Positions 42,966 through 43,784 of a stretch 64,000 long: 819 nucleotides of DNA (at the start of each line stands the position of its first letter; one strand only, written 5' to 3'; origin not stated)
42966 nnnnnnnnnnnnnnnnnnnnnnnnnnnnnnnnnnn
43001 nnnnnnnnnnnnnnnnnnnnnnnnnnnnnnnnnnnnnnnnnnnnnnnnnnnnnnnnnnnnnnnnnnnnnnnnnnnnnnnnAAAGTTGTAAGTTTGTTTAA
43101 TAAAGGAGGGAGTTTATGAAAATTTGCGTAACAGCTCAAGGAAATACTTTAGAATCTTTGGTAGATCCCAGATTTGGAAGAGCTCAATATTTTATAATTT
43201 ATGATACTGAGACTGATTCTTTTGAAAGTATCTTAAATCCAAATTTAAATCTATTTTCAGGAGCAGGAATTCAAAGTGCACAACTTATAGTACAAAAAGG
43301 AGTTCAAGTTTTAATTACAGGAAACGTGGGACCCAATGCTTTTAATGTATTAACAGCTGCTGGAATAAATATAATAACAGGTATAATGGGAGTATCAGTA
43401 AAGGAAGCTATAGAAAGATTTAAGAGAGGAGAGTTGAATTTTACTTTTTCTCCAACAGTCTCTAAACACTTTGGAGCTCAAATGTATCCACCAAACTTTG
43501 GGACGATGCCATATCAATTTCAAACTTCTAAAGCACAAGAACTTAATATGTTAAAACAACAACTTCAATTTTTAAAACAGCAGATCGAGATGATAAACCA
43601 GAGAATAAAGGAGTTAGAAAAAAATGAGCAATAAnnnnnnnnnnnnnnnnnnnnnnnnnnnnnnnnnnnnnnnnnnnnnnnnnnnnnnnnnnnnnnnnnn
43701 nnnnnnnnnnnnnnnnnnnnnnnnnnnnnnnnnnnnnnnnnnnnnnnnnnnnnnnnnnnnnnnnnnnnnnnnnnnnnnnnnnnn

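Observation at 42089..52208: Fur-box-headed operon: aromatic coiled-coil proteins, NifB/NifX-fold proteins, Fe-S MinD ATPases, CoADR-like oxidoreductase, Mrp, DUF89, permease and CMPC thioredoxin — candidate iron-responsive cofactor-handling system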

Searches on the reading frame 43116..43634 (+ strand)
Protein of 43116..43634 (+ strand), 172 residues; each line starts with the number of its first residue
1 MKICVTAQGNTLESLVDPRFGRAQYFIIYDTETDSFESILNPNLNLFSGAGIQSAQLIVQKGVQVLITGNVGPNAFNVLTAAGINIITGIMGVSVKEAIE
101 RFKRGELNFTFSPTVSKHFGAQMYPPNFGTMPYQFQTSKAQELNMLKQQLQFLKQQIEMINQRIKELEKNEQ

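Call 3: search_protein_families(library=pfam, max_evalue=0.01, proteins=[window:43116-43634:+])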
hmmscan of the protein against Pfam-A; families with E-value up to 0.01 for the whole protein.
window:43116-43634:+ (172 aa): 2 families
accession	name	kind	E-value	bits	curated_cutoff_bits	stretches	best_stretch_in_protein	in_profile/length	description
PF02579.22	Nitro_FeMo-Co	-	8.1e-25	87.4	26.3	1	13-103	2-93/94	Dinitrogenase iron-molybdenum cofactor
PF17253.7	DUF5320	-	7.1e-06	27.5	27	1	116-167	47-99/99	Family of unknown function (DUF5320)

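Call 13: find_homologous_proteins(query=window:43116-43634:+)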
Query window:43116-43634:+ (172 aa): 3011 proteins with E <= 0.001 among 3060 candidates; the best 120 are listed.
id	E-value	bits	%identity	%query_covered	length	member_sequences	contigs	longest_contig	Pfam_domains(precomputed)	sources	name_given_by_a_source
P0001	1.1e-105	368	99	100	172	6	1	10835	PF17253.8,PF02579.23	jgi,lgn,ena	-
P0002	1.6e-80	287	77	99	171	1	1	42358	PF02579.23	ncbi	-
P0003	1.9e-55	205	57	98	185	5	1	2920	PF17253.8,PF02579.23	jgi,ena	-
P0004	8.1e-55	203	52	98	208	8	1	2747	PF17253.8,PF02579.23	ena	-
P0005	4.7e-53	197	51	98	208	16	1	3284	PF17253.8,PF02579.23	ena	-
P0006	1.3e-52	196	50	98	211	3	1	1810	PF17253.8,PF02579.23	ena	-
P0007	5.9e-52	194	54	98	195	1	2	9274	PF17253.8,PF02579.23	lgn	-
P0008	9.0e-52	193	55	98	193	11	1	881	PF17253.8,PF02579.23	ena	-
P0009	1.2e-51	193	57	98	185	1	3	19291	PF17253.8,PF02579.23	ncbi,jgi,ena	-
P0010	2.4e-51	192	56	98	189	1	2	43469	PF17253.8,PF02579.23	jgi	jgi:predicted Fe-Mo cluster-binding NifX family protein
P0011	4.6e-51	191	47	100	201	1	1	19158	PF17253.8,PF02579.23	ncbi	-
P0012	1.1e-50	190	52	98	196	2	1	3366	PF17253.8,PF02579.23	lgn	-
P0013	3.2e-50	188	54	100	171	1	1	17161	PF02579.23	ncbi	-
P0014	3.6e-48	182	51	100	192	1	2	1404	PF17253.8,PF02579.23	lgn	-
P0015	6.0e-48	181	49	100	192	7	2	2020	PF17253.8,PF02579.23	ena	-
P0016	7.8e-48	180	50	100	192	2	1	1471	PF17253.8,PF02579.23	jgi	-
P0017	2.5e-47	179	50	100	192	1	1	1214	PF17253.8,PF02579.23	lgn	-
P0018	2.9e-47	179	49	100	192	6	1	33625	PF17253.8,PF02579.23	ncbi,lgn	-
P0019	6.7e-47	177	52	98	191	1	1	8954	PF17253.8,PF02579.23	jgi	-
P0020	1.1e-46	177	55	98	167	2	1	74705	PF17253.8,PF02579.23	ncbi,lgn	-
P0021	1.7e-46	176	49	100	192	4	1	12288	PF17253.8,PF02579.23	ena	-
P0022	2.5e-46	176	54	98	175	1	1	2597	PF17253.8,PF02579.23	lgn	-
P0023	7.3e-46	174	49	77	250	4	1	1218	PF02579.23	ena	-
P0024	3.1e-45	172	54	98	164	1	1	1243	PF17253.8,PF02579.23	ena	-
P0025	4.5e-45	171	48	100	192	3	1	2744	PF17253.8,PF02579.23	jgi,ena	-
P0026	5.1e-45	171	63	70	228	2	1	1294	PF02579.23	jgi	jgi:predicted Fe-Mo cluster-binding NifX family protein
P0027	5.6e-45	171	60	70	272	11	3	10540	PF02579.23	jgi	jgi:predicted Fe-Mo cluster-binding NifX family protein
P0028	6.1e-45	171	51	100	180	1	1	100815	PF17253.8,PF02579.23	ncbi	-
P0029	1.1e-44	170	49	99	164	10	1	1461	PF02579.23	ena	-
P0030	2.1e-44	169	49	100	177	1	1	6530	PF02579.23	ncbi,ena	ncbi:hypothetical protein ES705_19978 [subsurface metagenome]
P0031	4.7e-44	168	48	98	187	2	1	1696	PF02579.23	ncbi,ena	-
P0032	5.7e-44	168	45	98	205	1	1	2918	PF17253.8,PF02579.23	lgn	-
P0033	8.2e-44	167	49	98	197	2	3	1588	PF17253.8,PF02579.23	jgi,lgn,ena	-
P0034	1.2e-43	167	55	73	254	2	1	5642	PF02579.23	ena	-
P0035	1.3e-43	167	61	70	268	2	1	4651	PF02579.23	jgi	jgi:predicted Fe-Mo cluster-binding NifX family protein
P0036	1.4e-43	167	57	72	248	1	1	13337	PF02579.23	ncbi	-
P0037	7.1e-43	164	46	99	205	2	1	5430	PF17253.8,PF02579.23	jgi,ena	-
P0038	7.3e-43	164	47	99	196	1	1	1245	PF17253.8,PF02579.23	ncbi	-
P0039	1.1e-42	164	59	69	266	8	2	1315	PF02579.23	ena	-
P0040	1.3e-42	163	48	98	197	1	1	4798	PF17253.8,PF02579.23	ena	-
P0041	1.7e-42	163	46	100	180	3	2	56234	PF17253.8,PF02579.23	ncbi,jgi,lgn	-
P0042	1.8e-42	163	47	98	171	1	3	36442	PF02579.23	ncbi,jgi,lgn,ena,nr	ncbi:MAG TPA: dinitrogenase iron-molybdenum cofactor biosynthesis protein [bacterium (Candidatus Sta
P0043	1.9e-42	163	48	98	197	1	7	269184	PF17253.8,PF02579.23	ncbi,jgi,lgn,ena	jgi:predicted Fe-Mo cluster-binding NifX family protein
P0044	2.1e-42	163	48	98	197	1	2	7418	PF17253.8,PF02579.23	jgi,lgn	jgi:predicted Fe-Mo cluster-binding NifX family protein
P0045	2.1e-42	163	47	98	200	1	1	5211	PF17253.8,PF02579.23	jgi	-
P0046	2.3e-42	163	54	73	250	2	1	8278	PF02579.23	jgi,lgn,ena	-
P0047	2.4e-42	163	47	98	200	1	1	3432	PF17253.8,PF02579.23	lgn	-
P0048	2.6e-42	162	57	71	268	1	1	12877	PF02579.23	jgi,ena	-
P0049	3.2e-42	162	48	98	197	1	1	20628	PF17253.8,PF02579.23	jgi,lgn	-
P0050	4.1e-42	162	54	70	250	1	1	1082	PF02579.23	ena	-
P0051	4.2e-42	162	57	70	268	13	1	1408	PF02579.23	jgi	jgi:predicted Fe-Mo cluster-binding NifX family protein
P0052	4.5e-42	162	42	98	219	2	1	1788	PF17253.8,PF02579.23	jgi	jgi:predicted Fe-Mo cluster-binding NifX family protein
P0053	5.4e-42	161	42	100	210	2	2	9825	PF17253.8,PF02579.23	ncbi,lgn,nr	ncbi:NifB/NifX family molybdenum-iron cluster-binding protein [bacterium]|nr:NifB/NifX family molybd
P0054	5.4e-42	161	65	71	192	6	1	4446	PF02579.23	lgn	-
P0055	5.8e-42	161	50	99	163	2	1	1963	PF02579.23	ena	-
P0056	6.0e-42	161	49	99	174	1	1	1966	PF02579.23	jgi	jgi:predicted Fe-Mo cluster-binding NifX family protein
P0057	7.2e-42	161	57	70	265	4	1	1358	PF02579.23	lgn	-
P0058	1.2e-41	160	58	70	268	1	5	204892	PF02579.23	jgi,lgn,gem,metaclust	metaclust:\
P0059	1.3e-41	160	60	69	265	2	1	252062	PF02579.23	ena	-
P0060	1.5e-41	160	49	98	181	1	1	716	PF17253.8,PF02579.23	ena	-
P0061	1.5e-41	160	62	61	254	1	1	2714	PF02579.23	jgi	jgi:predicted Fe-Mo cluster-binding NifX family protein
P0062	1.8e-41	160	48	98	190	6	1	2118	PF02579.23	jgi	-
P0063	2.1e-41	160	52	73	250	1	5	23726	PF02579.23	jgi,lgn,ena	-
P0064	3.4e-41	159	50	98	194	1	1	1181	PF17253.8,PF02579.23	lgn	-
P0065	3.5e-41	159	56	70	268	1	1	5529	PF02579.23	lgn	-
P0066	4.9e-41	158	63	70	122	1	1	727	PF02579.23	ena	-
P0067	5.2e-41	158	42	98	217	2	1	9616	PF17253.8,PF02579.23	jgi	-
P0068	5.6e-41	158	43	98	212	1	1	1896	PF17253.8,PF02579.23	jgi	jgi:predicted Fe-Mo cluster-binding NifX family protein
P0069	5.7e-41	158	55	70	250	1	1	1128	PF02579.23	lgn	-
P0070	5.9e-41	158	47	98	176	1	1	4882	PF02579.23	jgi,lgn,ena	-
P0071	6.7e-41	158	48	97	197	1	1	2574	PF17253.8,PF02579.23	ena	-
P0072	8.0e-41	158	60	69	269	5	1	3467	PF02579.23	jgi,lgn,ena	-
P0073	8.4e-41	158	42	98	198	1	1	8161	PF02579.23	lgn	-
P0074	8.6e-41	158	58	70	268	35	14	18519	PF02579.23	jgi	jgi:predicted Fe-Mo cluster-binding NifX family protein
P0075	8.8e-41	158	63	70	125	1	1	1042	PF02579.23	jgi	-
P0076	8.9e-41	158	44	98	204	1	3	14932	PF17253.8,PF02579.23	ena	-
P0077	9.8e-41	157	57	70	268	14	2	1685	PF02579.23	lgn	-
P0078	1.2e-40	157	44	98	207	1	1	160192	PF17253.8,PF02579.23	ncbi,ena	-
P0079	1.2e-40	157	43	99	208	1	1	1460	PF17253.8,PF02579.23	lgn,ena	-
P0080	1.2e-40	157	63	73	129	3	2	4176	PF02579.23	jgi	-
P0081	1.2e-40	157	55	72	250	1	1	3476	PF02579.23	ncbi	-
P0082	1.3e-40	157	55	69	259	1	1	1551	PF02579.23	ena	-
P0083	1.3e-40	157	61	72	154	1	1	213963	PF02579.23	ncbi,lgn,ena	-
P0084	1.5e-40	157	48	99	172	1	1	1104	PF17253.8,PF02579.23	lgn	-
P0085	1.7e-40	157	47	98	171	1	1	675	PF17253.8,PF02579.23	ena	-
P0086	1.8e-40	157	54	70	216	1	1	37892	PF17253.8,PF02579.23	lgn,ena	-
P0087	2.2e-40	156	60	73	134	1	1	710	PF02579.23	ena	-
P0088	2.9e-40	156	52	70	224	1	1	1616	PF17253.8,PF02579.23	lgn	-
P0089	3.8e-40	155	47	100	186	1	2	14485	PF17253.8,PF02579.23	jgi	jgi:predicted Fe-Mo cluster-binding NifX family protein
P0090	3.8e-40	155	63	73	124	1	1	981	PF02579.23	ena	-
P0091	4.1e-40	155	52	69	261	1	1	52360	PF02579.23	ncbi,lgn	-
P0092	4.4e-40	155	63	70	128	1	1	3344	PF02579.23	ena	-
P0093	4.5e-40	155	62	70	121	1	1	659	PF02579.23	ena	-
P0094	5.3e-40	155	62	71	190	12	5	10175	PF02579.23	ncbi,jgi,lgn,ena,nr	ncbi:MAG TPA: NifB/NifX family molybdenum-iron cluster-binding protein [bacterium]|nr:NifB/NifX fami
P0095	5.3e-40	155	53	67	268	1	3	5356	PF02579.23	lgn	-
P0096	5.6e-40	155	62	70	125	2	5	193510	PF02579.23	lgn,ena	-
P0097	5.7e-40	155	50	98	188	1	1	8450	PF17253.8,PF02579.23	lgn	-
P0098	5.9e-40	155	42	98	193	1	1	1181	PF17253.8,PF02579.23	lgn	-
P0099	6.7e-40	155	59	70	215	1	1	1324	PF17253.8,PF02579.23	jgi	-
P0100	7.1e-40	155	60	71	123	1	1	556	PF02579.23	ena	-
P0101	7.3e-40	155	63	70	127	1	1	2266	PF02579.23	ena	-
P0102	8.1e-40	154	57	69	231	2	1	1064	PF17253.8,PF02579.23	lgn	-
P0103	8.9e-40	154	60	73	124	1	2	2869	PF02579.23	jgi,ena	-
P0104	9.7e-40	154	58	70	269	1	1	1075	PF02579.23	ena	-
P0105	1.1e-39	154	43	98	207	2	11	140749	PF17253.8,PF02579.23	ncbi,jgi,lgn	-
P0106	1.2e-39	154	62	70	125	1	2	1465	PF02579.23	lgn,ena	-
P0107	1.3e-39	154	62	69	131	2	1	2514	PF02579.23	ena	-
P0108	1.3e-39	154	54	73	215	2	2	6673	PF17253.8,PF02579.23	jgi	jgi:predicted Fe-Mo cluster-binding NifX family protein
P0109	1.3e-39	154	60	74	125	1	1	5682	PF02579.23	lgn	-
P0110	1.4e-39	154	61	73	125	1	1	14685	PF02579.23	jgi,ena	-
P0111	1.5e-39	153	58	73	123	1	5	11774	PF02579.23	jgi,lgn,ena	-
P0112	1.9e-39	153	62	70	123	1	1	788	PF02579.23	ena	-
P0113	2.0e-39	153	63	60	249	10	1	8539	PF02579.23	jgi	-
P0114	2.0e-39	153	59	73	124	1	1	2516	PF02579.23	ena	-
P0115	2.0e-39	153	38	100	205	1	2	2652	PF17253.8,PF02579.23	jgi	jgi:predicted Fe-Mo cluster-binding NifX family protein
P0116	2.0e-39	153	62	70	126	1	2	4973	PF02579.23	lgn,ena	-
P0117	2.2e-39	153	63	70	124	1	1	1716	PF02579.23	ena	-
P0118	2.3e-39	153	61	73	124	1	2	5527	PF02579.23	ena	-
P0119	2.4e-39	153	62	70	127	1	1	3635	PF02579.23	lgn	-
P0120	3.1e-39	153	60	72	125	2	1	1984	PF02579.23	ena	-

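Call 14: find_encoding_contigs(protein=P0002, flank=10000, max_places=2)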
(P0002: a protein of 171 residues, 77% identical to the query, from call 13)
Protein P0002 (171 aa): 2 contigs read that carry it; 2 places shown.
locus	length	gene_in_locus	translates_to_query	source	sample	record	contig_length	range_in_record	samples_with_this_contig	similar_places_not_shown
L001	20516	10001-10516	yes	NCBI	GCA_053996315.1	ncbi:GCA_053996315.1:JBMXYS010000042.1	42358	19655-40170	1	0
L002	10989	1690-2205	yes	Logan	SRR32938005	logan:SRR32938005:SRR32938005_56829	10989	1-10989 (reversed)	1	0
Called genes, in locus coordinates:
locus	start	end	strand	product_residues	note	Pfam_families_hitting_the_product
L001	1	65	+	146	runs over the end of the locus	PF22817:ApeP-like (weak), PF07977:FabA, PF22818:ApeI-like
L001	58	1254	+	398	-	PF00109:ketoacyl-synt, PF02801:Ketoacyl-synt_C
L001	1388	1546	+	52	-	-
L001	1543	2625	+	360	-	PF01073:3Beta_HSD, PF01370:Epimerase, PF02719:Polysacc_synt_2, PF04321:RmlD_sub_bind (faint), PF07993:NAD_binding_4, PF16363:GDP_Man_Dehyd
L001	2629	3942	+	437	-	PF00732:GMC_oxred_N, PF00890:FAD_binding_2 (faint), PF01266:DAO (faint), PF01946:Thi4 (faint), PF03486:HI0933_like (faint), PF07992:Pyr_redox_2 (faint), PF13450:NAD_binding_8 (weak), PF05199:GMC_oxred_C, +1 more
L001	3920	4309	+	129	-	PF14512:TM1586_NiRdase (faint), PF00881:Nitroreductase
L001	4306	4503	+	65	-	PF00881:Nitroreductase, PF14512:TM1586_NiRdase (weak)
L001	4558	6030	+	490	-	PF00070:Pyr_redox (faint), PF00890:FAD_binding_2 (weak), PF01266:DAO, PF01593:Amino_oxidase, PF01946:Thi4 (weak), PF07992:Pyr_redox_2 (weak), PF12831:FAD_oxidored (weak), PF13450:NAD_binding_8, +2 more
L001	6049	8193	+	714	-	PF16927:HisKA_7TM, PF13492:GAF_3, PF02518:HATPase_c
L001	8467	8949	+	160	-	PF01475:FUR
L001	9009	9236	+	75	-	-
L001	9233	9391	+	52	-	-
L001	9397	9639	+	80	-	-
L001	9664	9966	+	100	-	PF17253:DUF5320 (weak)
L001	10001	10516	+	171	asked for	PF02579:Nitro_FeMo-Co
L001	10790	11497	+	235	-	PF02579:Nitro_FeMo-Co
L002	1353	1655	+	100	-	PF17253:DUF5320 (weak)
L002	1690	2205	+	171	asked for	PF02579:Nitro_FeMo-Co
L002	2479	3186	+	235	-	PF02579:Nitro_FeMo-Co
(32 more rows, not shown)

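Call 15: find_encoding_contigs(protein=P0043, flank=10000, max_places=2)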
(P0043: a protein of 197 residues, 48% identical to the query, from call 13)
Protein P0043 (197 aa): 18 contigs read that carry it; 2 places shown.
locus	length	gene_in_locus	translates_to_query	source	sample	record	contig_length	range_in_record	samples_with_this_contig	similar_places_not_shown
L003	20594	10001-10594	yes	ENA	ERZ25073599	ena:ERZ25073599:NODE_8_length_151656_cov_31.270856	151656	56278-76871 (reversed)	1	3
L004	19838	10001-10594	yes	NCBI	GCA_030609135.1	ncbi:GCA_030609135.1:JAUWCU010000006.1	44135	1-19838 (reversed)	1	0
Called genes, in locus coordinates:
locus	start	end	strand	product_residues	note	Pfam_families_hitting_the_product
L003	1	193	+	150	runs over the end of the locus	PF01475:FUR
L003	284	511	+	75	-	PF01106:NifU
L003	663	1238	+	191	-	PF00210:Ferritin, PF02915:Rubrerythrin, PF23458:DUF7130 (weak), PF21349:RUBY_RBDX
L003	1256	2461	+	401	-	PF04282:DUF438, PF01814:Hemerythrin, PF13596:PAS_10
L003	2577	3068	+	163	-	PF03773:ArsP_1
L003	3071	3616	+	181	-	PF03773:ArsP_1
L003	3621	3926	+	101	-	-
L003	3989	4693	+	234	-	PF01613:Flavin_Reduct, PF21349:RUBY_RBDX (faint), PF00301:Rubredoxin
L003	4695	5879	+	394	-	PF00753:Lactamase_B, PF19583:ODP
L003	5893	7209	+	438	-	PF03063:Prismane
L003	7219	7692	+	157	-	PF02915:Rubrerythrin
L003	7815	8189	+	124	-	PF06397:Desulfoferrod_N, PF01880:Desulfoferrodox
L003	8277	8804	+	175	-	PF02915:Rubrerythrin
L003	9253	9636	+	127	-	PF17253:DUF5320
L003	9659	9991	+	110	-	PF17253:DUF5320 (faint)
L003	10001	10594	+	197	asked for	PF02579:Nitro_FeMo-Co, PF17253:DUF5320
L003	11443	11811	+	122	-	PF02579:Nitro_FeMo-Co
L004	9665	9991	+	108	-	PF17253:DUF5320 (weak)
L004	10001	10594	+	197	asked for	PF02579:Nitro_FeMo-Co, PF17253:DUF5320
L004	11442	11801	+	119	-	PF02579:Nitro_FeMo-Co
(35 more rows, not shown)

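Call 23: find_related_loci(query=A1, collection=genome_contigs, flank=10000)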
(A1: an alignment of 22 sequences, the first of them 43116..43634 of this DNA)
Query A1 (172 aa) in genome_contigs; peptide patterns used: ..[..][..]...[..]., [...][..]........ (x = any residue, [..] = any of these).
600 stretches matched a pattern (row limit reached: there are more); 571 encode a relative of the query (tblastn E <= 1e-3); the best 80 are kept; 80 distinct loci.
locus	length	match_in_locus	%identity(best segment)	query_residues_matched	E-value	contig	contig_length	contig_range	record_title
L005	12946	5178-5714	51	1-172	3e-51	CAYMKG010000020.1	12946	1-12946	MAG TPA_asm: uncultured Planctomycetales bacterium isolate binchicken_co184_351 genome assembly, contig: NODE_9059_lengt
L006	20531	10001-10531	51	1-172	9e-51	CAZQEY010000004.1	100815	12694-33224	MAG TPA_asm: uncultured Planctomycetales bacterium isolate binchicken_co178_242 genome assembly, contig: NODE_416_length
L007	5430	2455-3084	42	1-172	3e-48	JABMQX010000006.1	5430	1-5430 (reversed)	MAG: bacterium isolate bin.280 k141_25361, whole genome shotgun sequence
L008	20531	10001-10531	46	1-172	3e-48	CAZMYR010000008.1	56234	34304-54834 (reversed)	MAG TPA_asm: uncultured Planctomycetia bacterium isolate binchicken_co34_514 genome assembly, contig: NODE_701_length_56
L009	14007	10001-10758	63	1-122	1e-47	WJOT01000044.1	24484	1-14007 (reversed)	MAG: Clostridia bacterium isolate 1244-F3-H4-B3 F3H4_C72, whole genome shotgun sequence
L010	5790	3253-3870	42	1-171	2e-46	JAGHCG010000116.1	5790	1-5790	MAG: bacterium isolate AUK276 PB_MBMC_230_c_000000000116, whole genome shotgun sequence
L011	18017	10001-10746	42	1-169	3e-45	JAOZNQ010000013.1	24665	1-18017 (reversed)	MAG: bacterium isolate GMC4.concoct.256_sub GMC4_1613_length_24665_cov_7.556278, whole genome shotgun sequence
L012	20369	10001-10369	57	1-124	2e-44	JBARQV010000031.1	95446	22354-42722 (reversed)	MAG: Candidatus Omnitrophota bacterium isolate MFD13425_ilm_asm_bin19 k127_320184, whole genome shotgun sequence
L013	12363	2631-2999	57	1-127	7e-44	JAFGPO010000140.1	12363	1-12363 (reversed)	MAG: candidate division WOR-3 bacterium isolate Zod_Metabat.699 k87_12736808, whole genome shotgun sequence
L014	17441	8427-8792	57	1-126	6e-44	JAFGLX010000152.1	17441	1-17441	MAG: Candidatus Omnitrophota bacterium isolate Zod_Metabat.422 k87_11864447, whole genome shotgun sequence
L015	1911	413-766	60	1-119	7e-44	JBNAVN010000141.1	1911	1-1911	MAG: bacterium isolate Kamch4342-D-MF-039 bin23.fa-141, whole genome shotgun sequence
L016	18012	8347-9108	57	1-126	2e-43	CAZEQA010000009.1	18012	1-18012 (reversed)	MAG TPA_asm: uncultured Planctomycetia bacterium isolate binchicken_co34_26 genome assembly, contig: NODE_5051_length_18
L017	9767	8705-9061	59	1-120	2e-43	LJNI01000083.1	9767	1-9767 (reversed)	MAG: candidate division TA06 bacterium DG_78 WOR1_52_54_9921, whole genome shotgun sequence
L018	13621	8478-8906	53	1-134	2e-43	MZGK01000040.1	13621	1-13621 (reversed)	MAG: Candidatus Omnitrophica bacterium 4484_213 ex4484_213_scaffold_15329, whole genome shotgun sequence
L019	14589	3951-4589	45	1-170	2e-43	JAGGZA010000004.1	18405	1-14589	MAG: Candidatus Aerophobetes bacterium isolate AUK192 PB_MBMC_146_c_000000000143, whole genome shotgun sequence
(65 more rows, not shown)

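Call 28: search_solved_structures(query=window:43116-43634:+, max_evalue=0.001, show_alignments=2)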
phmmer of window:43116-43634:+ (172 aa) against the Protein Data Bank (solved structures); distinct sequences matched with E-value up to 0.001: 6.
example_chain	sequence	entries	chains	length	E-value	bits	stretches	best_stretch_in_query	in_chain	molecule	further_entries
2wfb_A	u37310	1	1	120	1.4e-23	86.9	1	2-113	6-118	PUTATIVE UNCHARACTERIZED PROTEIN ORP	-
1rdu_A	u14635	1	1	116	7e-20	74.9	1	2-108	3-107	conserved hypothetical protein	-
1eo1_A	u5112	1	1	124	5.5e-18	68.8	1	1-113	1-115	HYPOTHETICAL PROTEIN MTH1175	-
2yx6_A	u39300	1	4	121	4.9e-07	33.2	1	2-111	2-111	Hypothetical protein PH0822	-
1t3v_A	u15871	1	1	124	9.2e-05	25.8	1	10-108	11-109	conserved hypothetical protein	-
1o13_A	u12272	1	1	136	0.00012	25.4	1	10-108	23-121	probable NifB protein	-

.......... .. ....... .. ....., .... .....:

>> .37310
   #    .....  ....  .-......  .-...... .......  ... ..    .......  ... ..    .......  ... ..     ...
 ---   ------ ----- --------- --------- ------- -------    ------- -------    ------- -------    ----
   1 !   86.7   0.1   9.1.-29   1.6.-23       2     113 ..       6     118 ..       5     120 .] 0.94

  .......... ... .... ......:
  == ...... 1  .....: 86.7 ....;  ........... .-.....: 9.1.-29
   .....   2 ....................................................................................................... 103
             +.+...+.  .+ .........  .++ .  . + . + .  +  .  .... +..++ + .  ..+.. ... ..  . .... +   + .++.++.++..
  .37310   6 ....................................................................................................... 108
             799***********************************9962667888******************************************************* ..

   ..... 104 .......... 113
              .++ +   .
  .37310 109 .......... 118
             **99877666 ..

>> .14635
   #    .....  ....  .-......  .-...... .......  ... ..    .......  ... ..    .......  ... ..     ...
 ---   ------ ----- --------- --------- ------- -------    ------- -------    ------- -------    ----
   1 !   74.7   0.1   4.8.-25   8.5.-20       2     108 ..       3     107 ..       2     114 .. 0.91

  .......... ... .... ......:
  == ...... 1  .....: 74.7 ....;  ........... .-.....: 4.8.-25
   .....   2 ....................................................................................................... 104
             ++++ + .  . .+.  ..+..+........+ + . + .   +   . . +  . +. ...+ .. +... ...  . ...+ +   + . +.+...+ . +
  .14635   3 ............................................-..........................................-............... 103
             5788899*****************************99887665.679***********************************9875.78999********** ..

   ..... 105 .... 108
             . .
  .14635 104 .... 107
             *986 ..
